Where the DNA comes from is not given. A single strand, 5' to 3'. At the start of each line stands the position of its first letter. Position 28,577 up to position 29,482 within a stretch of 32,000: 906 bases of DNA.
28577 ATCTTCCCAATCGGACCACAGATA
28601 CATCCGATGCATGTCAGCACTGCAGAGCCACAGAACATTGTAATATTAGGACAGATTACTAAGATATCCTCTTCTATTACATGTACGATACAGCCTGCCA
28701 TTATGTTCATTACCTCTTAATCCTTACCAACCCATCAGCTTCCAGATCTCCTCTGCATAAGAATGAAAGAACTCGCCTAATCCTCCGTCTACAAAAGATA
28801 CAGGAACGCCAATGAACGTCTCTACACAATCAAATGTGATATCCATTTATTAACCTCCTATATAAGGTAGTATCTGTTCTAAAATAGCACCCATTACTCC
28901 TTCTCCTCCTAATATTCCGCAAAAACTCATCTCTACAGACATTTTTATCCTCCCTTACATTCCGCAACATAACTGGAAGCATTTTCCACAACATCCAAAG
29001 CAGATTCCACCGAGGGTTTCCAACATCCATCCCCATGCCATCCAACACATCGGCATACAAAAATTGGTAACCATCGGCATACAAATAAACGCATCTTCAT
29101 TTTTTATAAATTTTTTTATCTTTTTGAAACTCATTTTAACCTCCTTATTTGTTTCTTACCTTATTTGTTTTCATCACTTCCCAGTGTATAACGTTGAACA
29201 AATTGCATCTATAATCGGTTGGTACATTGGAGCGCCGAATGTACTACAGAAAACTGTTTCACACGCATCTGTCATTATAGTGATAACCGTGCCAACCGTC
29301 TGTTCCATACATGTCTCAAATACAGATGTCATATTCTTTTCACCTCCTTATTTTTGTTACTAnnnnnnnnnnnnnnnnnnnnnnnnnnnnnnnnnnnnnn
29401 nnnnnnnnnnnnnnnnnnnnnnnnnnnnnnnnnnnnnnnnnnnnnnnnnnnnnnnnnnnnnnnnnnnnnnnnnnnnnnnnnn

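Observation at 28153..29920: Hidden array of SD-led small ORFs encoding a diverged family of Cys-rich hydrophobic peptides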

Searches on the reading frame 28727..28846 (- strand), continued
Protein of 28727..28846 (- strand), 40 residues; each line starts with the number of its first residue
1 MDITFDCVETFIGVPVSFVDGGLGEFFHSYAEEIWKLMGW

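Call 106: list_cluster_members(proteins=[L013:7328-9190:+, L013:9187-9768:+, L013:11950-13668:-, L011:7172-8389:-, L011:8393-9037:-, L014:2243-3571:+, L014:4273-5640:+, L014:8065-9060:+, L013:2404-3336:+, L011:5981-6505:+])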
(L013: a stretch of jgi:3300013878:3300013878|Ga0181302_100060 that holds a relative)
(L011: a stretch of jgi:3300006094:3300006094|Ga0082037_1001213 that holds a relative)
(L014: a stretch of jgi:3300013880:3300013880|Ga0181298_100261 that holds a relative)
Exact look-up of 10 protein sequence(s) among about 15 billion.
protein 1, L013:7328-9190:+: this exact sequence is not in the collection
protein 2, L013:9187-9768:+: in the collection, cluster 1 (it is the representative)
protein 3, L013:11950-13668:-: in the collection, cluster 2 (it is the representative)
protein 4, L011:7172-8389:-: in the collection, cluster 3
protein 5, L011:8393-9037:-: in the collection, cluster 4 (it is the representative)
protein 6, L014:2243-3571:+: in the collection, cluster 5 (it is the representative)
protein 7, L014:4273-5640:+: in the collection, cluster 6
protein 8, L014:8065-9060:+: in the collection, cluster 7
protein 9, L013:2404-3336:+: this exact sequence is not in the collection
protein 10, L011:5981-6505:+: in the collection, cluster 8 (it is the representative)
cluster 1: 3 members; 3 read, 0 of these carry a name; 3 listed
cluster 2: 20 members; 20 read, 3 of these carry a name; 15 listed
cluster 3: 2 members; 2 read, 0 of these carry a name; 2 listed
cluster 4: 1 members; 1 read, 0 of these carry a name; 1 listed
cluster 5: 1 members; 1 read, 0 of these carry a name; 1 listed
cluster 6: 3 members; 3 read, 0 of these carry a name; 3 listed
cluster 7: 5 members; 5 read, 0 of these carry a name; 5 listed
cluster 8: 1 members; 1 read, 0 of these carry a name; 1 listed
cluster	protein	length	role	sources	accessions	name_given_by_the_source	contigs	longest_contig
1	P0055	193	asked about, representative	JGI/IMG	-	-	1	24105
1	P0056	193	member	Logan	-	-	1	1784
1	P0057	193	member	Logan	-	-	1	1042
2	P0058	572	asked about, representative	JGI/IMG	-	-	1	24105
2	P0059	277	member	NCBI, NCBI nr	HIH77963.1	MAG TPA: FAD-binding protein, partial [Halobacteria archaeon] | FAD-binding protein [Halobacteria archaeon]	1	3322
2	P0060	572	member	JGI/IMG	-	succinate dehydrogenase / fumarate reductase flavoprotein subunit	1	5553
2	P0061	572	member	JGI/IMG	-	succinate dehydrogenase / fumarate reductase flavoprotein subunit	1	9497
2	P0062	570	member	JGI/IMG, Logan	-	-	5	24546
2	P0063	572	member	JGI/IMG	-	-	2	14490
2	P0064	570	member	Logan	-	-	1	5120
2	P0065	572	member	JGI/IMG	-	-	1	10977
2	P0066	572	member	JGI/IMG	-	-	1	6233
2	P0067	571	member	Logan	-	-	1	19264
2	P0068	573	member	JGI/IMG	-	-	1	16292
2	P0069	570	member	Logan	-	-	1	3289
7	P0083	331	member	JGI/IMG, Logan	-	-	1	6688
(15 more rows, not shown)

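Call 107: search_dna_similar(query=L014:2243-3571:+, collection=phages, mode=protein, max_rows=10)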
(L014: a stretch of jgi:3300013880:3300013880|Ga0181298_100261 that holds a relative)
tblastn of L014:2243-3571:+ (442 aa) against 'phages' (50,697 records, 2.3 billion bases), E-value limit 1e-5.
Records with a match: 2334; places in all: 2336; records where one place covers at least 80% of the query: 456.
Best place of each record, by identity: <60% 2334.
By first word of the organism name: Pseudomonas 256; Klebsiella 254; Escherichia 169; Vibrio 164; Synechococcus 151; Ralstonia 129; Acinetobacter 102; Microbacterium 98; Mycobacterium 76; Gordonia 68; and 115 more.
By host as written in the record: - 281; Klebsiella pneumoniae 154; Synechococcus 90; Ralstonia solanacearum 84; Escherichia coli 80; Pseudomonas aeruginosa 46; Gordonia terrae 3612 44; Mycobacterium smegmatis mc2 155 41; and 626 more.
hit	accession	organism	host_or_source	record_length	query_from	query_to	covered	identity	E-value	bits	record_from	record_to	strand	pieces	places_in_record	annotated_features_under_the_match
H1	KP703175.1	ANMV-1 virus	uncultured archaeon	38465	8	413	92%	29.1%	3e-35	145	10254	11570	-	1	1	phage terminase large subunit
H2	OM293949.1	Weizmannia phage Youna2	Weizmannia coagulans KACC 15983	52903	16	419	91%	28.0%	3e-40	159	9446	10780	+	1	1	terminase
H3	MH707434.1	Bacillus phage BSP19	Bacillus subtilis KACC 17797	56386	29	419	88%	28.9%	1e-35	145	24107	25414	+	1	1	putative large terminase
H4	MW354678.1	Bacillus phage BSTP12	Bacillus subtilis BSC16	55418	29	419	88%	28.9%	3e-35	144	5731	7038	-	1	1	BSTP12_012: terminase subunit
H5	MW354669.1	Bacillus phage BSTP5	Bacillus subtilis BSC21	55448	29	419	88%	28.9%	3e-35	144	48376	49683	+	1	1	terminase large subunit/tail sheath protein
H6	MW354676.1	Bacillus phage BSTP8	Bacillus subtilis KCCM12150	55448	29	419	88%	28.9%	3e-35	144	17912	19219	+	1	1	BSTP8_035: tail sheath protein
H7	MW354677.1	Bacillus phage BSTP10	Bacillus subtilis KCCM12150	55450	29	419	88%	28.9%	3e-35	144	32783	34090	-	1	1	BSTP10_045: terminase large subunit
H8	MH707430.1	Bacillus phage BSP7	Bacillus subtilis ATCC 21336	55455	29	419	88%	28.9%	4e-35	144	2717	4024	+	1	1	putative large terminase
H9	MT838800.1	Bacteriophage sp.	human fecal samples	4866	39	429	88%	28.6%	5e-35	144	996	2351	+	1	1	record has no annotation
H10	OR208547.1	Bacillus phage phi18-2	Bacillus subtilis 18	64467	23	422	90%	27.1%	9e-29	125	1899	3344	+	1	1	hypothetical protein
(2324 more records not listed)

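Call 109: search_dna_similar(query=window:28727-28846:-, collection=phages, mode=protein, max_evalue=1, max_rows=10)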
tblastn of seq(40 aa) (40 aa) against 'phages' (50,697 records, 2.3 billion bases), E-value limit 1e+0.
No match.

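Call 110: search_protein_families(library=padloc, max_evalue=0.1, proteins=[window:28727-28846:-, L013:2404-3336:+])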
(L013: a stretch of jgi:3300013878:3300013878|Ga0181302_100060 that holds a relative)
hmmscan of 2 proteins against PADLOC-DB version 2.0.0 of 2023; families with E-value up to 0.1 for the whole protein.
seq(40 aa): 0 families

L013:2404-3336:+ (310 aa): 0 families

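Call 117: find_related_loci(query=A8, collection=viral_contigs, flank=10000)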
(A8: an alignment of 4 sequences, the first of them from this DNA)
Query A8 (40 aa) in viral_contigs; peptide patterns used: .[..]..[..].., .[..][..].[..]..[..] (x = any residue, [..] = any of these).
26 stretches matched a pattern, but none encodes a relative of the query by tblastn (E <= 1e-3).

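Call 118: find_related_loci(query=L014:8065-9060:+, collection=viral_contigs, flank=8000)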
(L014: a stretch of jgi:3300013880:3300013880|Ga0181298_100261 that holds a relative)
Query L014:8065-9060:+ (331 aa) in viral_contigs; peptide patterns used: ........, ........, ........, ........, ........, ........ (x = any residue, [..] = any of these).
45 stretches matched a pattern, but none encodes a relative of the query by tblastn (E <= 1e-3).

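Call 119: find_encoding_contigs(protein=P0083, flank=7000, max_places=3)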
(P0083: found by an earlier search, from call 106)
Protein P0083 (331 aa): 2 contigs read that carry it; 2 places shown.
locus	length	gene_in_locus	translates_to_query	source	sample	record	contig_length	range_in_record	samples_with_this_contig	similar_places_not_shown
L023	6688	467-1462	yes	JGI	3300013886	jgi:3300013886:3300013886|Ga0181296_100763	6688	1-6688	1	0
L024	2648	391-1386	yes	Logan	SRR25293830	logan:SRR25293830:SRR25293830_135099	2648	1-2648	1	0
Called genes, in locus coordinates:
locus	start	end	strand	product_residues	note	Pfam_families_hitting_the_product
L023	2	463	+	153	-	?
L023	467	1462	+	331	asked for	PF08245:Mur_ligase_M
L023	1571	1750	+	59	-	-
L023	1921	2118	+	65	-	-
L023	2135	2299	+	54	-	-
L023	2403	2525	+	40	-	-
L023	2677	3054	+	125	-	-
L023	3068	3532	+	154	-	-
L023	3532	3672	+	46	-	-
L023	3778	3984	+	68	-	-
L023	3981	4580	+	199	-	-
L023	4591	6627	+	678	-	PF01068:DNA_ligase_A_M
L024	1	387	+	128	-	?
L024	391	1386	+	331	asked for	PF08245:Mur_ligase_M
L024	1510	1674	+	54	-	-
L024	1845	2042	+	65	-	-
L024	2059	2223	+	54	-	-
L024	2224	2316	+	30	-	-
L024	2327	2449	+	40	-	-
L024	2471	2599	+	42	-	-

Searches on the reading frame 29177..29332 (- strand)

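Call 5: search_protein_families(library=pfam, max_evalue=1, proteins=[window:29177-29332:-])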
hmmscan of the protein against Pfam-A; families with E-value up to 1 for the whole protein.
seq(52 aa): 0 families

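Call 6: search_protein_families(library=ncbifam, max_evalue=1, proteins=[window:29177-29332:-])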
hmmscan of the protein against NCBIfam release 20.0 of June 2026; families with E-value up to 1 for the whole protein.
seq(52 aa): 1 family
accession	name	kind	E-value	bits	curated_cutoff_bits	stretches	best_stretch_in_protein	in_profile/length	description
NF038319.1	DISARM_DrmC_I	equivalog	0.29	10.6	133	1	11-45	94-128/236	DISARM system phospholipase D-like protein DrmC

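Call 69: search_protein_families(library=phrogs, max_evalue=0.1, proteins=[window:29177-29332:-])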
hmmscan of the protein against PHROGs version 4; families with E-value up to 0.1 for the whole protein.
seq(52 aa): 0 families

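Call 110: search_protein_families(library=padloc, max_evalue=0.1, proteins=[window:29177-29332:-])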
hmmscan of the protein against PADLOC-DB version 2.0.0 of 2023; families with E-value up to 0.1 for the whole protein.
seq(52 aa): 1 family
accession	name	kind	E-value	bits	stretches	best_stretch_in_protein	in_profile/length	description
PDLC02606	DrmC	-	0.032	12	1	8-45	31-68/182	DrmC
